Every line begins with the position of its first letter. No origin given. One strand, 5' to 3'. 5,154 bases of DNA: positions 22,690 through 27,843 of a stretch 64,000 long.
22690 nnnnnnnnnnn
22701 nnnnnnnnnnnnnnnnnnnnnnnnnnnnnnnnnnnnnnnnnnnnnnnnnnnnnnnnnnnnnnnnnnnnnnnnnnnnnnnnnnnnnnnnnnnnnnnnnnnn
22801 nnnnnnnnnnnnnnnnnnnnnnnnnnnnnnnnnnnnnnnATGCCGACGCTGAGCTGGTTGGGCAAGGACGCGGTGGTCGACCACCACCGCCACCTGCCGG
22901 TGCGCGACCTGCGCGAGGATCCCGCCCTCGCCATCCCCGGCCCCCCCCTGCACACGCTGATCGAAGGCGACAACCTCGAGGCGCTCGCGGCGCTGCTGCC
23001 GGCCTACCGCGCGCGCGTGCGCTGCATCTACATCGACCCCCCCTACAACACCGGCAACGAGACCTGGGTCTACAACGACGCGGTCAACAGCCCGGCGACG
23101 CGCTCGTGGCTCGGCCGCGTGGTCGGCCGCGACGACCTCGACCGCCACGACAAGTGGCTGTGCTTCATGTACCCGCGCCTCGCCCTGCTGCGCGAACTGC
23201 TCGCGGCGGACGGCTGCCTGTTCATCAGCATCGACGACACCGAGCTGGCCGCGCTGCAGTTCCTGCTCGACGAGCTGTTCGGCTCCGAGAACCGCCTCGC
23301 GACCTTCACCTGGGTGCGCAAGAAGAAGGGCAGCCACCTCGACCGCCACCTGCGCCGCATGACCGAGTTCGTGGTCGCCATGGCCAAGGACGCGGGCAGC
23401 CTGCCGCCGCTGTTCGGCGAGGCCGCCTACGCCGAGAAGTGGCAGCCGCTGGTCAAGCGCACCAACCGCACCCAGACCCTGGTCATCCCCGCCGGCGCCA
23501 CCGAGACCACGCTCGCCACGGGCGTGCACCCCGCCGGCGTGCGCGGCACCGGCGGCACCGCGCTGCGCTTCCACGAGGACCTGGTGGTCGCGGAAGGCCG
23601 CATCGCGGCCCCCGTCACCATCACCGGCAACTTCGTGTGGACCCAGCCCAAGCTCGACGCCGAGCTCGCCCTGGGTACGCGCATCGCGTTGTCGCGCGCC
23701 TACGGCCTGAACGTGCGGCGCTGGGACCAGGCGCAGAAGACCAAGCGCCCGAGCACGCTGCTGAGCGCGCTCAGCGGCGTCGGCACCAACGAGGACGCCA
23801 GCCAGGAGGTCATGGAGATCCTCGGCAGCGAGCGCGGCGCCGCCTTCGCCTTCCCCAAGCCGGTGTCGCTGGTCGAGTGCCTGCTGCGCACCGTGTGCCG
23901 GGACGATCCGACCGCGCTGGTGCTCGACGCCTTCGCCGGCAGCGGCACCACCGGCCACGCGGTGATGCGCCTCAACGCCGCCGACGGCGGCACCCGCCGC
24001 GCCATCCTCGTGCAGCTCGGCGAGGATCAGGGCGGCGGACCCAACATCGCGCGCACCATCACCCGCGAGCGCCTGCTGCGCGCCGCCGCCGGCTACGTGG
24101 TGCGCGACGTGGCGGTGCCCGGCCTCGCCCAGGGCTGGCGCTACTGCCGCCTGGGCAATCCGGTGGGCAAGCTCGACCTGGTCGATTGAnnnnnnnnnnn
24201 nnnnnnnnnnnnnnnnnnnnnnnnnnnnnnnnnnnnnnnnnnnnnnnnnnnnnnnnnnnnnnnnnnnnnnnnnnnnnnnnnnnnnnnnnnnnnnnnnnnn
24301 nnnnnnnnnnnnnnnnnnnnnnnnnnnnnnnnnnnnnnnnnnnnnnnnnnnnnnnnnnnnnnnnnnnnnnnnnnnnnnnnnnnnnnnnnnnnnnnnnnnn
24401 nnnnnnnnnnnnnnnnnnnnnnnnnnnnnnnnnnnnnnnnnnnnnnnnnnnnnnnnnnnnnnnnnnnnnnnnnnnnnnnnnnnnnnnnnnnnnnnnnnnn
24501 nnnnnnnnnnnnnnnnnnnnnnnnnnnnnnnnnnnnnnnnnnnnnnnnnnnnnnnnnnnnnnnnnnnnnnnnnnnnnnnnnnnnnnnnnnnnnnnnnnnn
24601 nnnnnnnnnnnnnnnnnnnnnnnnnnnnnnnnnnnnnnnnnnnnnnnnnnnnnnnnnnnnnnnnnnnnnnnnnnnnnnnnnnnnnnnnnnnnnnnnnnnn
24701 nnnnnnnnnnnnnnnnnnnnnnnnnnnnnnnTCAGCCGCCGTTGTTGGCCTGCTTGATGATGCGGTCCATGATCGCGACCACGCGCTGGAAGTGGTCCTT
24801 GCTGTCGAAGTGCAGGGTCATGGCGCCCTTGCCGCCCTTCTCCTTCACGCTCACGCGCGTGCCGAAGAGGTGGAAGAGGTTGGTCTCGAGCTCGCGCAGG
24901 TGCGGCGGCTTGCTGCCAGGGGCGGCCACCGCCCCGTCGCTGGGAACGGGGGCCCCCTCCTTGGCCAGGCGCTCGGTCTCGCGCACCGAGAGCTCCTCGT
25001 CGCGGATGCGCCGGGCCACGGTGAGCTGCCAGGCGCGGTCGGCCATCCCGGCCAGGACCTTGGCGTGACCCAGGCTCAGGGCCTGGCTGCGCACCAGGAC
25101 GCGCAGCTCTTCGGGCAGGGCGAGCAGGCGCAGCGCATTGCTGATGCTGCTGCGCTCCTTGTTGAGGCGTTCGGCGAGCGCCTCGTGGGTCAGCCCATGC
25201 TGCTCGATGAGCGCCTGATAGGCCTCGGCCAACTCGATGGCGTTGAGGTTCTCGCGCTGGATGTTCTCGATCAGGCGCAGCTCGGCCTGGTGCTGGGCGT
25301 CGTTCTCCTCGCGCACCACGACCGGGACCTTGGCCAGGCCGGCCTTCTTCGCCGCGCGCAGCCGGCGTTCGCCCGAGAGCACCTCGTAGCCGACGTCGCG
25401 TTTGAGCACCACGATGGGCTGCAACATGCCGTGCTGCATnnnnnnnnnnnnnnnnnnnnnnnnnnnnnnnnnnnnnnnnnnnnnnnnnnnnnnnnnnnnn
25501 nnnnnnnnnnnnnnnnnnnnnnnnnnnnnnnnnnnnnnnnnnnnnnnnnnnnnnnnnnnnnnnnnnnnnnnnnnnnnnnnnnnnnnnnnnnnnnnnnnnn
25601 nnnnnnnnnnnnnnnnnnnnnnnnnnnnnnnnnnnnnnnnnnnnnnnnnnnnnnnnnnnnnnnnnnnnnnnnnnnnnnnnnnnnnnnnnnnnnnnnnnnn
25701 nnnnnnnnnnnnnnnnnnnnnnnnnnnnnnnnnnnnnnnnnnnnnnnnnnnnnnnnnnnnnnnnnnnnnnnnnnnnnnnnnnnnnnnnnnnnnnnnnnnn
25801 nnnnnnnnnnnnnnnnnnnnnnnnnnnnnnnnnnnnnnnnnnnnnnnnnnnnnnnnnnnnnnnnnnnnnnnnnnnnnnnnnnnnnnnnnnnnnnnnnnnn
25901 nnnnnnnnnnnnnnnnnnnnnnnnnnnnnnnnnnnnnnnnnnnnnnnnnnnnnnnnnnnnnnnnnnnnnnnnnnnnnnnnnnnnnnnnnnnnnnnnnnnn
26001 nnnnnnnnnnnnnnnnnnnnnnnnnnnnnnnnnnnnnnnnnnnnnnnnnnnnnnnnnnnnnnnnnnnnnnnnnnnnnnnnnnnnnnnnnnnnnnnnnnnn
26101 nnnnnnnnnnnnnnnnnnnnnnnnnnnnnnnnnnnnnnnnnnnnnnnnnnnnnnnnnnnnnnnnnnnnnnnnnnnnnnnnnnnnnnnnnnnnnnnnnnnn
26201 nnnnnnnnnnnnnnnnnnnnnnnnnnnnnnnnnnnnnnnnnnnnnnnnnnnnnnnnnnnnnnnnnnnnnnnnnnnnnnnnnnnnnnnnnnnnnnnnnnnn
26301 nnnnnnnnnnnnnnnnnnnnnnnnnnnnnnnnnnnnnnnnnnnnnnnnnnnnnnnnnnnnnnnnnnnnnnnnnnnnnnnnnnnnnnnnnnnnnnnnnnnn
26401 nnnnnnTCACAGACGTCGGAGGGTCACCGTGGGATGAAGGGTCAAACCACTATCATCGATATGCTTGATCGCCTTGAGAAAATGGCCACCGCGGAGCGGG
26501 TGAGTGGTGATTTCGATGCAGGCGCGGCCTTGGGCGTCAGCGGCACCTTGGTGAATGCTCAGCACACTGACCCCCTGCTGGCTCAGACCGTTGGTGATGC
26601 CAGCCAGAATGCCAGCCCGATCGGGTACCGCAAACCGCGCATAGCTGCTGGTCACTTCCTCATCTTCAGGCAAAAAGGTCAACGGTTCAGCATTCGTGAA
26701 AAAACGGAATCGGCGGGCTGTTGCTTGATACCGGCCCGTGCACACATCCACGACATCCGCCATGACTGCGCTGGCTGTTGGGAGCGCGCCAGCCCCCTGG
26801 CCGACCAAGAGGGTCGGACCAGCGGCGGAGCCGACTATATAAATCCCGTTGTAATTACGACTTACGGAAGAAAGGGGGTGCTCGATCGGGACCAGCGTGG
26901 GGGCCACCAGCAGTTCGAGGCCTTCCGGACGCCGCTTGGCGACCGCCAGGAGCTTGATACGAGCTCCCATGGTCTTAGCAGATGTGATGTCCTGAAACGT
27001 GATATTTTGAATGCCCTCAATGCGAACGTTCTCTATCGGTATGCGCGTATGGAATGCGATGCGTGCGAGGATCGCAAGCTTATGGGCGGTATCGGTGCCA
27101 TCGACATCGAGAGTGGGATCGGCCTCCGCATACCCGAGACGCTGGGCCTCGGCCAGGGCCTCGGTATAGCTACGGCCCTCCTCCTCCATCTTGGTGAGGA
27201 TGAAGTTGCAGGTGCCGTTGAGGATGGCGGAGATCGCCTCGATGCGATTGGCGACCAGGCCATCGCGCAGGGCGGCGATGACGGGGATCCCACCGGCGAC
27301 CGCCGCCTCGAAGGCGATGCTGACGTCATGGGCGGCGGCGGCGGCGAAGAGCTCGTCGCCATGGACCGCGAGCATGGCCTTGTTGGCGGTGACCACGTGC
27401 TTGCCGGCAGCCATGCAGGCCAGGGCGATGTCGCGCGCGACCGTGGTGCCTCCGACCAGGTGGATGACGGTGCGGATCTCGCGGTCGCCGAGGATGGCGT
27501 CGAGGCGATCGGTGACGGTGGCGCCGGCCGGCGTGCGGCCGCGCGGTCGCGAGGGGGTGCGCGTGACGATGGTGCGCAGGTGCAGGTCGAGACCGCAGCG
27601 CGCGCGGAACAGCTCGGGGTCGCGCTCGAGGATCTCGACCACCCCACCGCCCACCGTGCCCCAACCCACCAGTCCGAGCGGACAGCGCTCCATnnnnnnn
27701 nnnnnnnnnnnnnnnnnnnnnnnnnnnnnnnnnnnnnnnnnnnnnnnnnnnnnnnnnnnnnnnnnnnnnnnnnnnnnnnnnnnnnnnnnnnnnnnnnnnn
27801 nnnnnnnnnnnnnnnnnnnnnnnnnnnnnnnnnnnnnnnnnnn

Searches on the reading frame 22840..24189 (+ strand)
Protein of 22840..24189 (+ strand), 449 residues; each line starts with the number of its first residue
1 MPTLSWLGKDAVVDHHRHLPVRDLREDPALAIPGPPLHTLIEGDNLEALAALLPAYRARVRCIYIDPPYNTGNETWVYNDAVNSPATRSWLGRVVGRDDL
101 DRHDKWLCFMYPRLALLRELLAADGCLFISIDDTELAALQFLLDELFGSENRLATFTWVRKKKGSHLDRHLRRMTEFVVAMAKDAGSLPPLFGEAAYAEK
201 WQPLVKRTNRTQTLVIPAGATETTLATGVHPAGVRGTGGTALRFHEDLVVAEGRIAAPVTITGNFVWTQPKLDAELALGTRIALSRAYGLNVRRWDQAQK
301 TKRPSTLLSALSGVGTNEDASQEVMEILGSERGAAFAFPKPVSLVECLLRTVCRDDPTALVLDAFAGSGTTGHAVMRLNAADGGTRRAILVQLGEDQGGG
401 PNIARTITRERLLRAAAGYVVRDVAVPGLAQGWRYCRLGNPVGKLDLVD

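Call 12: search_protein_families(library=pfam, proteins=[window:22840-24189:+])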
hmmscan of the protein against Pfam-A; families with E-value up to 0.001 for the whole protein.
window:22840-24189:+ (449 aa): 1 family
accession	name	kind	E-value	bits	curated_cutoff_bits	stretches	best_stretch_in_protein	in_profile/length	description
PF01555.25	N6_N4_Mtase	-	4.1e-26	92.8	26.7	1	60-379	1-203/221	DNA methylase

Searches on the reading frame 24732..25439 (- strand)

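Call 22: search_protein_families(library=pfam, proteins=[window:24732-25439:-])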
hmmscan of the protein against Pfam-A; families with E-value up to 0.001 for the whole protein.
window:24732-25439:- (235 aa): 4 families
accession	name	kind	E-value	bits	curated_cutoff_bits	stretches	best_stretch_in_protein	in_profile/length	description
PF17762.8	HTH_ParB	-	1.1e-30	106.3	22.6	1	63-161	1-99/102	ParB HTH domain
PF02195.25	ParB_N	-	1.1e-16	61.1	26.3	1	2-61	36-95/95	ParB N-terminal domain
PF23552.2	ParB_C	-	1.7e-07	31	23.8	1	178-222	2-47/50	ParB dimerisation domain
PF01978.25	TrmB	-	0.00047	20.4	25.6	1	71-106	11-46/68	Sugar-specific transcriptional regulator TrmB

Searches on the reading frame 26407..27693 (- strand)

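Call 22: search_protein_families(library=pfam, proteins=[window:26407-27693:-])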
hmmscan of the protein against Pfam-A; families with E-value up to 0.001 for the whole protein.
window:26407-27693:- (428 aa): 3 families
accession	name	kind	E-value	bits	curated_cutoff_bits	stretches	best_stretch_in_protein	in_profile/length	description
PF00742.24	Homoserine_dh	-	4.6e-63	212.6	22.9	1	137-315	1-173/173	Homoserine dehydrogenase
PF03447.22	NAD_binding_3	-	4.4e-16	60.1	24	1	10-129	1-116/116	Homoserine dehydrogenase, NAD binding domain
PF01842.31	ACT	-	1.1e-06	28.7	27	1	353-388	4-39/66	ACT domain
